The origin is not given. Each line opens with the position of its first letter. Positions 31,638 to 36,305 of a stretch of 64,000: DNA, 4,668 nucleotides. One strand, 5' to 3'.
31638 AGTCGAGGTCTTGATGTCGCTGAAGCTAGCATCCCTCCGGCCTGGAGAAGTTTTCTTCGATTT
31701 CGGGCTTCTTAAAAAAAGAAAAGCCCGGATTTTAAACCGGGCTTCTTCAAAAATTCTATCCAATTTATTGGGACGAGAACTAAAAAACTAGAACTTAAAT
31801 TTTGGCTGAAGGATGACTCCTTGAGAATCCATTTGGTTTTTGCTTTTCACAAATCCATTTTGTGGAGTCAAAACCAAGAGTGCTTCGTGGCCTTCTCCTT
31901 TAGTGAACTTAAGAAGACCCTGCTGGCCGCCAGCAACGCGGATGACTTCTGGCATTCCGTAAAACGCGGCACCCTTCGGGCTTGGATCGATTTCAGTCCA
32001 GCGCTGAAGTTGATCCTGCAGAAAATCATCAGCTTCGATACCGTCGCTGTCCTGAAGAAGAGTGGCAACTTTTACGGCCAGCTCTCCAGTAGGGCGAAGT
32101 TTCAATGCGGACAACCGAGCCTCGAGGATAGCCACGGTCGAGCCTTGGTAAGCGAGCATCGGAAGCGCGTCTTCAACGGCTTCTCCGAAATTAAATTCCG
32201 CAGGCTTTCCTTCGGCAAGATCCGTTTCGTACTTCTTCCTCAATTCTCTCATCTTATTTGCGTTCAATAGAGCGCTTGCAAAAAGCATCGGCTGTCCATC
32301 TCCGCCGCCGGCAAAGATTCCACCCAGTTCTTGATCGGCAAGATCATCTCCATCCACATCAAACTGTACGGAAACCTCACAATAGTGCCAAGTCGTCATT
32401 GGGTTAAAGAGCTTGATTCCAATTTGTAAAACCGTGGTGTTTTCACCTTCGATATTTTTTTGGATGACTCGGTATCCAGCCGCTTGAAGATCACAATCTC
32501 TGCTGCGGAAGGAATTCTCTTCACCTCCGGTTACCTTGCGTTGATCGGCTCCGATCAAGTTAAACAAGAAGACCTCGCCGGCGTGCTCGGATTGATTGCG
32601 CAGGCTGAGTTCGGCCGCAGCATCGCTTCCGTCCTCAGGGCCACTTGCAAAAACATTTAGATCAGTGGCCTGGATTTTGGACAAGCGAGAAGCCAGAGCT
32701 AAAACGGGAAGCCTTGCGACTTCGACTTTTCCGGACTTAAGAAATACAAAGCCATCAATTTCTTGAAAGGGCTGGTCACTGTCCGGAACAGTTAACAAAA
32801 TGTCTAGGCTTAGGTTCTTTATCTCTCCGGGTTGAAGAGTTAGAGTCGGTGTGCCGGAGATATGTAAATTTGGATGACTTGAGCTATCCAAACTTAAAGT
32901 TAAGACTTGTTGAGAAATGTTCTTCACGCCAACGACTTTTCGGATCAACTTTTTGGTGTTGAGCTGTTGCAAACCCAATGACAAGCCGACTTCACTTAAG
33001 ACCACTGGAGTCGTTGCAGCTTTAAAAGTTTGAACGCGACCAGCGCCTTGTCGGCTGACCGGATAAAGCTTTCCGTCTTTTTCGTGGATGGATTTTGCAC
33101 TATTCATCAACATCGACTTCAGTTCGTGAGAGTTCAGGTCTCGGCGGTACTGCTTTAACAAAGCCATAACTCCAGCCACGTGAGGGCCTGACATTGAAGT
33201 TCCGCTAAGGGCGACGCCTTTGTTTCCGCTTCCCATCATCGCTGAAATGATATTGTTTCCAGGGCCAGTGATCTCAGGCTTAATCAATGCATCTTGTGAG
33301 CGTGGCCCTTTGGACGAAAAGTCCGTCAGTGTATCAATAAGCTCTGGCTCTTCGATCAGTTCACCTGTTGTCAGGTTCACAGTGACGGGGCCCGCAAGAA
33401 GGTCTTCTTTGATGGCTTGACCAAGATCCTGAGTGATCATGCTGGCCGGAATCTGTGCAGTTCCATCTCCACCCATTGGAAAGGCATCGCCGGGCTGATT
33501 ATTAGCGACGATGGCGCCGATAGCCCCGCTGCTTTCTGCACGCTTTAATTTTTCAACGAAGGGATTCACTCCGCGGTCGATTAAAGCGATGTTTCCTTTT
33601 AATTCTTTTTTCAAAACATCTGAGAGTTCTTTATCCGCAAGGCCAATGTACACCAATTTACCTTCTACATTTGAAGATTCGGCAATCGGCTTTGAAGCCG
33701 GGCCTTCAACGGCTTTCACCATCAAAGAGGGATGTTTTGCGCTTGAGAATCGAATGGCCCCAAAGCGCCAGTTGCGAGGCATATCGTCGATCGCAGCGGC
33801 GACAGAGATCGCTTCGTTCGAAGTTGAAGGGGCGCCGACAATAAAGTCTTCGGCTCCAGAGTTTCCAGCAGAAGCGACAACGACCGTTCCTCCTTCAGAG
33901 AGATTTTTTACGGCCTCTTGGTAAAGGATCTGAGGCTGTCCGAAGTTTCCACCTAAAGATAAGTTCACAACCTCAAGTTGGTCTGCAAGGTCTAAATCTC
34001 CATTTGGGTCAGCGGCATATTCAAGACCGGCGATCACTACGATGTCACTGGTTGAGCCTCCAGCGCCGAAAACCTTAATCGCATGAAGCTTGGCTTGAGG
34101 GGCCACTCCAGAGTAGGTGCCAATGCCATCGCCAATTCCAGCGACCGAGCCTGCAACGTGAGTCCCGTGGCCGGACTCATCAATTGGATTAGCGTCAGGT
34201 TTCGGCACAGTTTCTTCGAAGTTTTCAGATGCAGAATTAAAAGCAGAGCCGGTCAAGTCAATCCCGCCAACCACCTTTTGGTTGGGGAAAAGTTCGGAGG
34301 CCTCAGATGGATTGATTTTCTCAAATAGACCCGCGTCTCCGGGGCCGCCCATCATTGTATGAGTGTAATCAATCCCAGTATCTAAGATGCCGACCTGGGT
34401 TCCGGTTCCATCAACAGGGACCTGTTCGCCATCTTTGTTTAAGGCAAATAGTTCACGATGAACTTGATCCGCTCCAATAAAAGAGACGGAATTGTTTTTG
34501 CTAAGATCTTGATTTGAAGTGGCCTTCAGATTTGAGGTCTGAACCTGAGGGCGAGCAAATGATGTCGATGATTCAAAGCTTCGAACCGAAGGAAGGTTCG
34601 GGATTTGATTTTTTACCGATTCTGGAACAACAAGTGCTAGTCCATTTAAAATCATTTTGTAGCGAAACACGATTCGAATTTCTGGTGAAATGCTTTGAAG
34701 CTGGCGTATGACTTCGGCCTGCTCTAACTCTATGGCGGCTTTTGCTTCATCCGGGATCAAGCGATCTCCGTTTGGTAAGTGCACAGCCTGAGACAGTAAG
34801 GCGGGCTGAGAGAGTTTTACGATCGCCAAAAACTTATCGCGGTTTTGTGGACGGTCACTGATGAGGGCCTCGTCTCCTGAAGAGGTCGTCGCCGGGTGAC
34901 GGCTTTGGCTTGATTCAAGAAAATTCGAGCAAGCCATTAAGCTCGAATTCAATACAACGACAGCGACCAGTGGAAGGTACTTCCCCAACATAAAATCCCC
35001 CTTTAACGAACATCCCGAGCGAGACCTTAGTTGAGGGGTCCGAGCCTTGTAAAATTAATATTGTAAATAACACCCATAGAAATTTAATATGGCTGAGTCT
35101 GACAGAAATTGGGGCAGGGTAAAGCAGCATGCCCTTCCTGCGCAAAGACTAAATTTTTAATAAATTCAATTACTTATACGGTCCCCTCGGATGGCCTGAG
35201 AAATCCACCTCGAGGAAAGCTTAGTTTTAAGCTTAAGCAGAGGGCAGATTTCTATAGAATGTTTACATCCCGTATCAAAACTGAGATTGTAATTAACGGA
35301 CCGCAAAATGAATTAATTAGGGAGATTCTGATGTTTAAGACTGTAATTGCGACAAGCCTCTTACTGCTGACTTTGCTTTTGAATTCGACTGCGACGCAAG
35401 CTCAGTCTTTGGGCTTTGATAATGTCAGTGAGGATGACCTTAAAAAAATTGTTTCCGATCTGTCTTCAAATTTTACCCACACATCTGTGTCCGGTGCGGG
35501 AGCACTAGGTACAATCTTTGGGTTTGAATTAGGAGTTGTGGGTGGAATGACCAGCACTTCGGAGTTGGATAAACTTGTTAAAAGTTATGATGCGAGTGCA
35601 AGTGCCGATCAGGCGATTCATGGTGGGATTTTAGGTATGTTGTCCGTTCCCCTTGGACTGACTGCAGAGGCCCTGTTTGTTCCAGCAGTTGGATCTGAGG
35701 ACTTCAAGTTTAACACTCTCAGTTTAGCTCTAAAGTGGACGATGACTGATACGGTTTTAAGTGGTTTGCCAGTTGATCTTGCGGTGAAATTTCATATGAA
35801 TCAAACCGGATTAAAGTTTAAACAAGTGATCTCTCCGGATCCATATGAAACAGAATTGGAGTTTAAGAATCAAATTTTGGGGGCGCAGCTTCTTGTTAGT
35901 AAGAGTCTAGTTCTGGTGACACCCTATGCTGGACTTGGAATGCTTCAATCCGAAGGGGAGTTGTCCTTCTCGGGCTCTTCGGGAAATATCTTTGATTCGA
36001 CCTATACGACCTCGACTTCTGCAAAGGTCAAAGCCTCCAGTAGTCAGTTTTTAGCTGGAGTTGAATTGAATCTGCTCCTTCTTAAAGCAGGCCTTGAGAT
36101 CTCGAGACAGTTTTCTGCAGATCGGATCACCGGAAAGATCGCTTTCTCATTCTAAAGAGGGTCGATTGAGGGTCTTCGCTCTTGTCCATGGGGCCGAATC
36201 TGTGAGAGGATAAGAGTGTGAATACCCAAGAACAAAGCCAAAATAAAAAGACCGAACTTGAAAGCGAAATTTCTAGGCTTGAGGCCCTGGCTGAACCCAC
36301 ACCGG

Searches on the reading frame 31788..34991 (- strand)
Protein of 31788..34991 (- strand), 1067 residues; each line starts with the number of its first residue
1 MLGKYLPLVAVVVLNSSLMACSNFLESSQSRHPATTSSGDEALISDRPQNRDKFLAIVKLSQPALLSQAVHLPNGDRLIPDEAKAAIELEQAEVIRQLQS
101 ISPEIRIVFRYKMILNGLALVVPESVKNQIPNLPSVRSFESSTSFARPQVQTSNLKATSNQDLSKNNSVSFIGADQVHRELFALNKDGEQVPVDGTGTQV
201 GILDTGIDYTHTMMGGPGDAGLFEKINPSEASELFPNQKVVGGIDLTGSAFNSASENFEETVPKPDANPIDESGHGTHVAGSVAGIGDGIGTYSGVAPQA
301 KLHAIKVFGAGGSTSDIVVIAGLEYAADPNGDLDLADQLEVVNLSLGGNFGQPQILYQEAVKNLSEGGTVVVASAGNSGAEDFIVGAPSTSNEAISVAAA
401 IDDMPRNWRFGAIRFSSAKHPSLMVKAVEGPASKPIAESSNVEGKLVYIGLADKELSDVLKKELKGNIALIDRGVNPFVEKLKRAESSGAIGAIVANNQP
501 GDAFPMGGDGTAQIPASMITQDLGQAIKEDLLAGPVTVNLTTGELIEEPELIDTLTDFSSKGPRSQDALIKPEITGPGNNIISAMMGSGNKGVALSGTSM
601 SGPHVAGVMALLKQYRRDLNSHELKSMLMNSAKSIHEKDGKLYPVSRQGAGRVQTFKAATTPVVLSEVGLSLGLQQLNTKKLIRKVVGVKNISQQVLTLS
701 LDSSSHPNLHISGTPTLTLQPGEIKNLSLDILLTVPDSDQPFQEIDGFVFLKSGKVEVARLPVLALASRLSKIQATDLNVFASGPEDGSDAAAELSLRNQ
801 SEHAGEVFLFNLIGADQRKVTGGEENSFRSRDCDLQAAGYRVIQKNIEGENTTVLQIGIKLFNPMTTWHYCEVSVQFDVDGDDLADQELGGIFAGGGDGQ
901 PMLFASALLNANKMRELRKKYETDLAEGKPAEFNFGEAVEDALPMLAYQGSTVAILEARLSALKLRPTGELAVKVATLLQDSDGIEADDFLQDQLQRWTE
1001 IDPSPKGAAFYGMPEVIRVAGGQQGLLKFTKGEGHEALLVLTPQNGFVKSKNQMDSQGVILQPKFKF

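Call 3: search_protein_families(library=pfam, proteins=[window:31788-34991:-], max_evalue=0.01)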
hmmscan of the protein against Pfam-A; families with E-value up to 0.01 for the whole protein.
window:31788-34991:- (1067 aa): 2 families
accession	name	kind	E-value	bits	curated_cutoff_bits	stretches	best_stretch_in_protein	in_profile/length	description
PF00082.27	Peptidase_S8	-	9.8e-48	163.4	21.8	1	195-651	1-288/288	Subtilase family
PF02225.27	PA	-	4.4e-14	52.8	23.9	1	442-527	1-95/95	PA domain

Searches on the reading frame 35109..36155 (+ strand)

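Call 3: search_protein_families(library=pfam, proteins=[window:35109-36155:+], max_evalue=0.01)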
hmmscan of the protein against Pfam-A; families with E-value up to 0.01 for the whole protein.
window:35109-36155:+ (348 aa): 1 family
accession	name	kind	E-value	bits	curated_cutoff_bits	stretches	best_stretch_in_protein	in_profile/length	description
PF20230.4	DUF6588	-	6.6e-11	42.3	27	1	131-331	106-303/319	Family of unknown function (DUF6588)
